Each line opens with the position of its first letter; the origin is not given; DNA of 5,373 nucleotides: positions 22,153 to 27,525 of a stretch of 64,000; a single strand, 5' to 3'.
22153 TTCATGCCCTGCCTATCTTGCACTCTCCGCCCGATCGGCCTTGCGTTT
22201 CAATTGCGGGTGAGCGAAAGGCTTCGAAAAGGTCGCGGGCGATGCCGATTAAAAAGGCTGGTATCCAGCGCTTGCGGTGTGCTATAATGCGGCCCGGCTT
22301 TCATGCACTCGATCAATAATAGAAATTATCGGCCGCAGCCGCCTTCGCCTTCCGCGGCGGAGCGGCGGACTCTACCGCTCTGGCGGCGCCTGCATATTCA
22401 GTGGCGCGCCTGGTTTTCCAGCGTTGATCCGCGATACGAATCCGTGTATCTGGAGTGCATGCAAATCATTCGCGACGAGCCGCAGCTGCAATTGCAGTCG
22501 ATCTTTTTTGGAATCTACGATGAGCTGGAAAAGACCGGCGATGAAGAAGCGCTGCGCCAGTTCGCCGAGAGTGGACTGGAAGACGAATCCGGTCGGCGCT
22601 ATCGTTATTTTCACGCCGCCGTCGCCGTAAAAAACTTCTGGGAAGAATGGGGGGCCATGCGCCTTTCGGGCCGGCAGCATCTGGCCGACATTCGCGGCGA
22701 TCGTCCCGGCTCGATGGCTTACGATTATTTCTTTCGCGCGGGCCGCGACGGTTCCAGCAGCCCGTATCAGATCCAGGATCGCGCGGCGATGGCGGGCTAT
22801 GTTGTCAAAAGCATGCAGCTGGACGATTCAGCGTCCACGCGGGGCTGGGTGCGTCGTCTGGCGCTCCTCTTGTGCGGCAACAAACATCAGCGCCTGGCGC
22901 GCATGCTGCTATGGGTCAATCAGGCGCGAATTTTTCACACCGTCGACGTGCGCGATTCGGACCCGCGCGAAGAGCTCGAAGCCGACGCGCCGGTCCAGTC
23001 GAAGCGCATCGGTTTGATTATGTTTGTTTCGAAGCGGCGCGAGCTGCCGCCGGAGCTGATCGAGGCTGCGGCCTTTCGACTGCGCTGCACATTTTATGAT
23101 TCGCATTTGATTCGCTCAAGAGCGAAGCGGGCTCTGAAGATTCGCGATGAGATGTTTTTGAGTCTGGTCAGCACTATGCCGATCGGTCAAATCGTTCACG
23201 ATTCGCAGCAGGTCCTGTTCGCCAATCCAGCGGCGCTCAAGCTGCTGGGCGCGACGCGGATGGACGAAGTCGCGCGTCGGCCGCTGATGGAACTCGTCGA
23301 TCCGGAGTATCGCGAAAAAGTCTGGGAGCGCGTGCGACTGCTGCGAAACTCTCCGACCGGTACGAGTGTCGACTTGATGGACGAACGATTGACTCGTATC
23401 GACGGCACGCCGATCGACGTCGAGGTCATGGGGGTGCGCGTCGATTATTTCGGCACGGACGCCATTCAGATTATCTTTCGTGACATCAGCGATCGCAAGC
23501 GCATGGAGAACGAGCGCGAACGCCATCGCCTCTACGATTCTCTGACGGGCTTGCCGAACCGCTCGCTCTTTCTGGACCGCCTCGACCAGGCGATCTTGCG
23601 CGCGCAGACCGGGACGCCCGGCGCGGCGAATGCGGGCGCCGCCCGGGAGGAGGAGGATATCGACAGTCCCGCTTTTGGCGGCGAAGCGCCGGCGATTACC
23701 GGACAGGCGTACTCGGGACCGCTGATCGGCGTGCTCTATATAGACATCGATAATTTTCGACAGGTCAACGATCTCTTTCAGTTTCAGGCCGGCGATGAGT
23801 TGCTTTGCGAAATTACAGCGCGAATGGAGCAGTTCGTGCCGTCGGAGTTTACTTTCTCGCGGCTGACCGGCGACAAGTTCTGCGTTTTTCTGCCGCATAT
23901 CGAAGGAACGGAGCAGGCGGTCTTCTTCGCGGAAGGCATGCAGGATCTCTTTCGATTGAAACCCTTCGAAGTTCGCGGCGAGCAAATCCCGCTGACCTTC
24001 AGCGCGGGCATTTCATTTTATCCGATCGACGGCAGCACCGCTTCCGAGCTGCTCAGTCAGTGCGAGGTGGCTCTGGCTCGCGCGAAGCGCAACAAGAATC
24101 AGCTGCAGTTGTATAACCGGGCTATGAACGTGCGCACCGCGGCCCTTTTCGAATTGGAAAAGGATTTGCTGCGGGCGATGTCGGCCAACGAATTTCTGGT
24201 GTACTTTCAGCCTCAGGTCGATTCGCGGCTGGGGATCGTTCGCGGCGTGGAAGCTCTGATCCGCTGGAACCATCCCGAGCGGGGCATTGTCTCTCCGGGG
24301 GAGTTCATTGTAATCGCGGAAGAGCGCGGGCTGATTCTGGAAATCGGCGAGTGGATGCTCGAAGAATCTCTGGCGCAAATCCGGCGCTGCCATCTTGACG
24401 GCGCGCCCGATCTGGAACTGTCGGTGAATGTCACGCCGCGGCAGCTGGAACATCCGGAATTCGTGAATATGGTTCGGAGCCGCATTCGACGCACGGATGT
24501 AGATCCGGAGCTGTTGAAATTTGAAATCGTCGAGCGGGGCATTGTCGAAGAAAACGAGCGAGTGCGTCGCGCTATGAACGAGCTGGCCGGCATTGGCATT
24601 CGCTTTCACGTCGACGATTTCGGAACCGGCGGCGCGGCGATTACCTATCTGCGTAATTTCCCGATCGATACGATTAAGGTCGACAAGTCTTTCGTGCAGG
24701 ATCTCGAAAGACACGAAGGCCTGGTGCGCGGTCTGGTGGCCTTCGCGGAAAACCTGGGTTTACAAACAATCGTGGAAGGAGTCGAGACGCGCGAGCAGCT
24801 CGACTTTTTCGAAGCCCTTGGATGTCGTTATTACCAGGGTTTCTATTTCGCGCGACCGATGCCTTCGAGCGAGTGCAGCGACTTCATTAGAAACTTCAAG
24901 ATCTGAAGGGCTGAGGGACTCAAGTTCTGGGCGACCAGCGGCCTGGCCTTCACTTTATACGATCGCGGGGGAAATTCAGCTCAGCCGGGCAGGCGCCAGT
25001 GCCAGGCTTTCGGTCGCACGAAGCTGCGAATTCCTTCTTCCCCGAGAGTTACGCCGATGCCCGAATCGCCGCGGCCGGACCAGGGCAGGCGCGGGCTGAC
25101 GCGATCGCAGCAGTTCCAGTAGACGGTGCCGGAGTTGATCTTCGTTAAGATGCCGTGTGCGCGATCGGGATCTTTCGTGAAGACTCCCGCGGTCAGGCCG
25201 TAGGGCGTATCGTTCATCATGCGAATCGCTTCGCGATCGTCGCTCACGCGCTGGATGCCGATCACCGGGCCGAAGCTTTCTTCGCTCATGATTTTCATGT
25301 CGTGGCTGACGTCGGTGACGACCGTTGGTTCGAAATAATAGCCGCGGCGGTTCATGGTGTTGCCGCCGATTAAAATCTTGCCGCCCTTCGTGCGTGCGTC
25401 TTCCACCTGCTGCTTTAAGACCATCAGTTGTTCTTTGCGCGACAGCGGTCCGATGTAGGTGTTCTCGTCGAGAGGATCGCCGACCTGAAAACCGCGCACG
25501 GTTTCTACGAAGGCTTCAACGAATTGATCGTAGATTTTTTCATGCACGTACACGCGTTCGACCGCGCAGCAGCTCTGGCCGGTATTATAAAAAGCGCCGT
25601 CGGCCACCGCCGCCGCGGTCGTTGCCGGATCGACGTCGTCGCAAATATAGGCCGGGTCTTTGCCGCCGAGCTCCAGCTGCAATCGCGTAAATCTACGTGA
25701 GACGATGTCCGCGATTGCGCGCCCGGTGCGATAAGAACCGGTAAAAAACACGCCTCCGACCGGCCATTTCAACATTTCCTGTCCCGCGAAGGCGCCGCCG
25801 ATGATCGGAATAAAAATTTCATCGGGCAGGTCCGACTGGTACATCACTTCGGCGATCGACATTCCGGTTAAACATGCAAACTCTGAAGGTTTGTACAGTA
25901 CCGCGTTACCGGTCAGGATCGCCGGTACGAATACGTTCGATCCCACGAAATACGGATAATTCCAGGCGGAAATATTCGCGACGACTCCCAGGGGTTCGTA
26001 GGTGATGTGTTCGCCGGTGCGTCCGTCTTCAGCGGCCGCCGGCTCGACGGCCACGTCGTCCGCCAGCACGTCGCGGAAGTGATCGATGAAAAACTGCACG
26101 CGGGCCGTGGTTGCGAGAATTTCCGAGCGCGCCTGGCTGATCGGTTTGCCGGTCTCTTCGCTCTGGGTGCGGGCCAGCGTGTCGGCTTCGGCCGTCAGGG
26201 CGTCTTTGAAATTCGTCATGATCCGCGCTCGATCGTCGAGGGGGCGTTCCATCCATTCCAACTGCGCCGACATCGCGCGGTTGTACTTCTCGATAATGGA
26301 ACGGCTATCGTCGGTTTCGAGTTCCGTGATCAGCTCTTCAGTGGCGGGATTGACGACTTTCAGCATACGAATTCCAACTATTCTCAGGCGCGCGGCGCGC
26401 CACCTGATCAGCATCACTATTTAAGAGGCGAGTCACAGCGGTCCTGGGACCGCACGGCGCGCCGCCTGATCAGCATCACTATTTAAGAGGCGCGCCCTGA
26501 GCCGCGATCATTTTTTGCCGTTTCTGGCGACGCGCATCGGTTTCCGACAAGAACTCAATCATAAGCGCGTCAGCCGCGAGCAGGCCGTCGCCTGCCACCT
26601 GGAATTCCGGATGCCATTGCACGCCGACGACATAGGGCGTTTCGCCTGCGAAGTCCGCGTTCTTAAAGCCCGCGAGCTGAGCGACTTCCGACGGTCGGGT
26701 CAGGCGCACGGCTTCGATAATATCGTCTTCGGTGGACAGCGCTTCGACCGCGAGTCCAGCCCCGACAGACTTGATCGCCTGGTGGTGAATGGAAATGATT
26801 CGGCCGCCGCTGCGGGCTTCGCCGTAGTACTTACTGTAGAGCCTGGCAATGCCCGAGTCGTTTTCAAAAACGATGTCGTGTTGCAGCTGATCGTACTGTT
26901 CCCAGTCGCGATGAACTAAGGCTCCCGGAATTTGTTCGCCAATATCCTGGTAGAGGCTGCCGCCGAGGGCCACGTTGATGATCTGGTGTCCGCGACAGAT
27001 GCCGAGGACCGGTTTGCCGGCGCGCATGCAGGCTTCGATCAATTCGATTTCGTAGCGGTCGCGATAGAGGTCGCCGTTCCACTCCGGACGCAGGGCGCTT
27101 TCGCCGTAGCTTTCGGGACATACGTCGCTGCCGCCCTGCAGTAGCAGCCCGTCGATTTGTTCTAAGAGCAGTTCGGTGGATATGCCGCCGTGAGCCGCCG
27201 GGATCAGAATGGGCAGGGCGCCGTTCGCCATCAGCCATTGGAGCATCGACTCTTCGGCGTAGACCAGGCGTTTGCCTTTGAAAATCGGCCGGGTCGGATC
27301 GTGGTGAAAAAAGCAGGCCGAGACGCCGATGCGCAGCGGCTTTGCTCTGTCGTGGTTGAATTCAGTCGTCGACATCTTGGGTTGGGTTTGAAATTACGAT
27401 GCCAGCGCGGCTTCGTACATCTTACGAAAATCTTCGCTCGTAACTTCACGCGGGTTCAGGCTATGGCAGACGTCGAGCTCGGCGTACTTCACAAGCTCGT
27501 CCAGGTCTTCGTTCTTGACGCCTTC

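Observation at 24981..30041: Puu-like gamma-glutamylation catabolic operon that uses an Fe-alcohol dehydrogenase instead of an amine oxidase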

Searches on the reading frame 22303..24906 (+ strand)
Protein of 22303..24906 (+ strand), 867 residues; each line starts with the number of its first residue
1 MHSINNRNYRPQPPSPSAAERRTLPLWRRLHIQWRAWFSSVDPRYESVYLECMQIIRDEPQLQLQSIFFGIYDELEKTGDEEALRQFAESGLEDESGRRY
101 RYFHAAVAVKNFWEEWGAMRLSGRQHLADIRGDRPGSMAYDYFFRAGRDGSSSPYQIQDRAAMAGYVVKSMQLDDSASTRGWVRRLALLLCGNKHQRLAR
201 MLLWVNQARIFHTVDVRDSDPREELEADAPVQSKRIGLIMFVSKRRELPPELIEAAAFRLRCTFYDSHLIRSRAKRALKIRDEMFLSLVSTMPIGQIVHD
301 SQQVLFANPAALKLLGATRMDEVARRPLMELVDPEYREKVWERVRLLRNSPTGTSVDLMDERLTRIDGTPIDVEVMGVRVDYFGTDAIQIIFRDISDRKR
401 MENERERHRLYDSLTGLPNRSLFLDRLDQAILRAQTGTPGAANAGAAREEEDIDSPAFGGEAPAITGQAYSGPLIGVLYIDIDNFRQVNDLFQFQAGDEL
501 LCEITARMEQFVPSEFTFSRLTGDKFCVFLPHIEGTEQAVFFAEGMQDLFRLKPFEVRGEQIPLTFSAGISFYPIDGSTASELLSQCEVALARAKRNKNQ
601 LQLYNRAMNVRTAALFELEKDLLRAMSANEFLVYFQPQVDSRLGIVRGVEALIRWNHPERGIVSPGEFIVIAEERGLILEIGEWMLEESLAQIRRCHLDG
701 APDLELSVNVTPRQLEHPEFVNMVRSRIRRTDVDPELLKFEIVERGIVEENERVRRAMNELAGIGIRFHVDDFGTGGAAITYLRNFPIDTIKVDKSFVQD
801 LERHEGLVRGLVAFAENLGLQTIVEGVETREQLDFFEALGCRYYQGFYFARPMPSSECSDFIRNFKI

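Call 3: search_protein_families(library=pfam, proteins=[window:22303-24906:+])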
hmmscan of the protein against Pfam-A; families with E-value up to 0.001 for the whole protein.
window:22303-24906:+ (867 aa): 5 families
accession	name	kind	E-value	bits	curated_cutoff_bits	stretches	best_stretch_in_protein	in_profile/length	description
PF00563.25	EAL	-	5.6e-74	248.9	31.3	1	620-852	2-236/236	EAL domain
PF00990.26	GGDEF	-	5.1e-28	98.3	23.8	1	474-599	32-159/161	Diguanylate cyclase, GGDEF domain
PF13426.13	PAS_9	-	4.2e-10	40.3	27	1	300-397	9-103/103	PAS domain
PF00989.32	PAS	-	2.9e-08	34.1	22.6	1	285-395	3-113/113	PAS fold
PF13188.13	PAS_8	-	1.4e-06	28.4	21.8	1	284-342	2-59/65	PAS domain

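Call 4: search_protein_families(library=ncbifam, proteins=[window:22303-24906:+])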
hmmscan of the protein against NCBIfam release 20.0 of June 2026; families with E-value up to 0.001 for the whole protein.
window:22303-24906:+ (867 aa): 30 families (the best 25 are shown)
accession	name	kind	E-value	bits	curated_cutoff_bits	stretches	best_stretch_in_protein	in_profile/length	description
NF045675.1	PhdiestaseDibA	equivalog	3.4e-100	336.2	980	2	476-857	236-620/623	phosphodiesterase DibA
NF053781.1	cdiGMPphdstlr2612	equivalog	4e-87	293.1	1600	2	476-862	874-1265/1268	Tlr1612 family c-di-GMP phosphodiesterase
NF007474.0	PRK10060.1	equivalog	7.2e-87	292.1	782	1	474-862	266-654/663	cyclic di-GMP phosphodiesterase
NF052458.1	PhdiestGepA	equivalog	2.5e-80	270.8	1200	1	477-857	453-836/840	phosphodiesterase GepA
NF008467.0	PRK11359.1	equivalog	2.3e-78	264.1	857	1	476-863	406-793/800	oxygen-sensing cyclic-di-GMP phosphodiesterase DosP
NF008807.1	PRK11829.1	equivalog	2.5e-62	211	733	1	477-857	275-657/670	biofilm formation regulator HmsP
NF007298.0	PRK09776.1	equivalog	1.2e-46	159.1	1135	1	478-856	719-1100/1111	diguanylate cyclase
NF007839.0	PRK10551.1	equivalog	9.3e-46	156.5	461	1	618-863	264-511/518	cyclic di-GMP phosphodiesterase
NF052596.1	RR_EAL_PvrR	equivalog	3.7e-34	118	580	1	595-861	118-388/398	response regulator cyclic di-GMP phosphodiesterase PvrR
NF008281.1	PRK11059.1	equivalog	5.8e-27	94.2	663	1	477-854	255-631/633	RNase E specificity factor CsrD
NF007423.1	PRK09966.1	equivalog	1.6e-25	89.8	325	1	474-594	270-389/390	diguanylate cyclase DgcN/YfiN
NF045673.1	c-di-GMPRcptLapD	equivalog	1.1e-24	86.8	1020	1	478-854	270-646/647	cyclic di-GMP receptor LapD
NF052265.1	EAL_dom_RimA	equivalog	2.1e-22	79.6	430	1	705-853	82-234/248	S6 modification regulatory phosphodiesterase RimA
TIGR00254.1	GGDEF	domain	4e-22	78.7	37.4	1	475-601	37-163/168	diguanylate cyclase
NF038266.1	diguan_SiaD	equivalog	2e-18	66.7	290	1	477-597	128-247/252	biofilm regulation diguanylate cyclase SiaD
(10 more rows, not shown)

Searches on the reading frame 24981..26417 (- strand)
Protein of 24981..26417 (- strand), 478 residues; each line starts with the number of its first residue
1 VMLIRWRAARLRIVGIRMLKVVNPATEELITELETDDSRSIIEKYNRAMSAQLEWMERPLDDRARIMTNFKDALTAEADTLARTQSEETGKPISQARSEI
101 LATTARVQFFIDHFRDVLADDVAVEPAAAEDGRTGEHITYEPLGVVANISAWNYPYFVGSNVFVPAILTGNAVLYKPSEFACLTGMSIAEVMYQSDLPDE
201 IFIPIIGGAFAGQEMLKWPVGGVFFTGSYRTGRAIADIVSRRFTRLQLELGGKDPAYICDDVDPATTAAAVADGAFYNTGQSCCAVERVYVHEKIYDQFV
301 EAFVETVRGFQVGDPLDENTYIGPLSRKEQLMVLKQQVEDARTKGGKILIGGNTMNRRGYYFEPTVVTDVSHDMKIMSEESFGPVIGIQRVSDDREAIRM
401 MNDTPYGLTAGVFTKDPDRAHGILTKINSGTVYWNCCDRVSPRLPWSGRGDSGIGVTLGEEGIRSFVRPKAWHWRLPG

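Call 3: search_protein_families(library=pfam, proteins=[window:24981-26417:-])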
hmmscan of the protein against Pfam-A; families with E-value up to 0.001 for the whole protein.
window:24981-26417:- (478 aa): 1 family
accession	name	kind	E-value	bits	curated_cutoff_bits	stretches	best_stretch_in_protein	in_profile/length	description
PF00171.27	Aldedh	-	1.4e-131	439.6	23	1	19-470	9-459/461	Aldehyde dehydrogenase family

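Call 4: search_protein_families(library=ncbifam, proteins=[window:24981-26417:-])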
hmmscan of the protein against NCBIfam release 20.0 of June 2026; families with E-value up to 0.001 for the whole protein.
window:24981-26417:- (478 aa): 42 families (the best 25 are shown)
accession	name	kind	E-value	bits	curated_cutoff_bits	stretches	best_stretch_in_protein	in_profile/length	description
NF006916.0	PRK09407.1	equivalog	7.4e-108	361.4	521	1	18-470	35-488/526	succinic semialdehyde dehydrogenase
NF010000.0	PRK13473.1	subfamily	4.5e-98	328.9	615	1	18-469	18-467/475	aminobutyraldehyde dehydrogenase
NF006915.0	PRK09406.1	equivalog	7e-96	321.9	730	1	20-470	4-452/457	NADP-dependent succinic semialdehyde dehydrogenase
TIGR01804.1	BADH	equivalog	7.6e-95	318.1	668.6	1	17-466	13-463/467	betaine-aldehyde dehydrogenase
NF009725.0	PRK13252.1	equivalog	2.6e-92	309.8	593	1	18-471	23-476/488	betaine-aldehyde dehydrogenase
TIGR02299.1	HpaE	equivalog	3.5e-86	289.7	638.35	1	20-466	19-468/488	5-carboxymethyl-2-hydroxymuconate semialdehyde dehydrogenase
NF007497.0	PRK10090.1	equivalog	9e-86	288.5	500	1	17-468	22-471/480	aldehyde dehydrogenase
NF045736.1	PaDhStyDRhodo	equivalog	2.6e-85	286.8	800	1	16-465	17-468/479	phenylacetaldehyde dehydrogenase StyD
NF042989.1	AldDh_AldH_Clos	equivalog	1e-82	278.3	800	1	21-471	5-454/458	aldehyde dehydrogenase AldH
NF040648.1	lactal_redase_Meth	equivalog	3.8e-80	270.2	650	1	19-464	13-448/463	lactaldehyde dehydrogenase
NF052305.1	DioxValDhHalo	equivalog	9.3e-80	268.8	750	1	19-435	22-439/483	2,5-dioxovalerate dehydrogenase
NF042993.1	AlphKGSA_gudD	equivalog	8.4e-79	265.5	770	1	18-435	20-439/481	alpha-ketoglutaric semialdehyde dehydrogenase GucD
TIGR01780.1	SSADH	subfamily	6.5e-78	262.6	646.35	1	21-468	1-446/448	succinate-semialdehyde dehydrogenase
NF045735.1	PaDhStyDPseudo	equivalog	1.6e-77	261.2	850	1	18-470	19-477/483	phenylacetaldehyde dehydrogenase StyD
TIGR03216.1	OH_muco_semi_DH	equivalog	3.4e-75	253.5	693.25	1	18-459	15-464/481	2-hydroxymuconic semialdehyde dehydrogenase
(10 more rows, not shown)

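Call 62: search_solved_structures(query=window:24981-26366:-, max_evalue=1e-80)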
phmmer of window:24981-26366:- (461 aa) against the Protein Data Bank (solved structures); distinct sequences matched with E-value up to 1e-80: 0.

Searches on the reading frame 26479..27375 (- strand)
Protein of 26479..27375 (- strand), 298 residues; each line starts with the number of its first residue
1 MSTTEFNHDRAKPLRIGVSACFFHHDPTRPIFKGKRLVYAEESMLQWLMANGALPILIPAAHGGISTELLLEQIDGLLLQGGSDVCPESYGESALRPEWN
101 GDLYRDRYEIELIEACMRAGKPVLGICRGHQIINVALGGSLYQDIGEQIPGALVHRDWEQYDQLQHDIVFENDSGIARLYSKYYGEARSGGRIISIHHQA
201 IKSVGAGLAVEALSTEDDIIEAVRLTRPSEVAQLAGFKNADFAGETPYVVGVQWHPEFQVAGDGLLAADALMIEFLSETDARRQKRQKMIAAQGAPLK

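Call 3: search_protein_families(library=pfam, proteins=[window:26479-27375:-])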
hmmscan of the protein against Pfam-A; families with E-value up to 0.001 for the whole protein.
window:26479-27375:- (298 aa): 2 families
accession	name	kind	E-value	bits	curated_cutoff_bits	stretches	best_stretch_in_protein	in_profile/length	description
PF07722.19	Peptidase_C26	-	3.2e-49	168.1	20.5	1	16-227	3-206/219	Peptidase C26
PF00117.34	GATase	-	3e-11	43.8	22.8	1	107-259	59-174/190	Glutamine amidotransferase class-I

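Call 4: search_protein_families(library=ncbifam, proteins=[window:26479-27375:-])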
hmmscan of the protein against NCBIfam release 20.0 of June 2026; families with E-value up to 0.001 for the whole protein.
window:26479-27375:- (298 aa): 12 families
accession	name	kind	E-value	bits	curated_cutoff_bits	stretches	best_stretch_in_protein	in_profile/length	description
NF008471.0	PRK11366.1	equivalog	9.8e-23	80.9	266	1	32-261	19-228/254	gamma-glutamyl-gamma-aminobutyrate hydrolase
NF045546.1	GCDPHdlase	equivalog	6e-10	39.5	250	1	72-140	53-113/198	gamma-glutamyl-CDP-amidate hydrolase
TIGR00888.1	guaA_Nterm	equivalog_domain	2.2e-07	30.5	172.15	1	111-141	61-91/188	glutamine-hydrolyzing GMP synthase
NF006562.0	PRK09065.1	equivalog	2.3e-07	30.6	205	1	113-141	83-111/242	glutamine amidotransferase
NF001975.0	PRK00758.1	equivalog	7.7e-07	28.9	198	0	75-142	44-90/185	GMP synthase subunit A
NF005849.0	PRK07765.1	equivalog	2.8e-06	26.8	308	1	109-141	65-97/219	aminodeoxychorismate/anthranilate synthase component II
NF006098.0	PRK08250.1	equivalog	1.4e-05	24.7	301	1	103-144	67-108/239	glutamine amidotransferase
NF005458.0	PRK07053.1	equivalog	1.8e-05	24.3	250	1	109-143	72-106/234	glutamine amidotransferase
TIGR01368.1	CPSaseIIsmall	equivalog_domain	3e-05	23.1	307.35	1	107-143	233-269/361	glutamine-hydrolyzing carbamoyl-phosphate synthase small subunit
NF005072.0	PRK06490.1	equivalog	9.6e-05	21.4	339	1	108-142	80-114/251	glutamine amidotransferase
NF000848.1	PRK00074.1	equivalog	0.00012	20.8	400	0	114-145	64-95/512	glutamine-hydrolyzing GMP synthase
NF011201.0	PRK14607.1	equivalog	0.00015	20.6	670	0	119-143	72-96/534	bifunctional anthranilate synthase component II/anthranilate phosphoribosyltransferase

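Call 61: search_solved_structures(query=window:26479-27375:-, max_evalue=0.00001)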
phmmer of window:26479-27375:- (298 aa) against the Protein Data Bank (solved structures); distinct sequences matched with E-value up to 0.00001: 5.
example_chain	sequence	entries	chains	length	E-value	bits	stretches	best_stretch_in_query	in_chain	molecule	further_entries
3fij_A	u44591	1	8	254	4e-28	101.8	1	31-224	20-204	Lin1909 protein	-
7d4r_A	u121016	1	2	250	1.7e-22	83.2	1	50-261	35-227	Probable glutamine amidotransferase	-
7d53_A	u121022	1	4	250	8.7e-22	81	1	50-260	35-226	Probable glutamine amidotransferase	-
7d50_A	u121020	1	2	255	9.5e-22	80.8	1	50-260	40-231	Probable glutamine amidotransferase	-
6vtv_A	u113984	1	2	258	1e-17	67.6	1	32-257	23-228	Gamma-glutamyl-gamma-aminobutyrate hydrolase PuuD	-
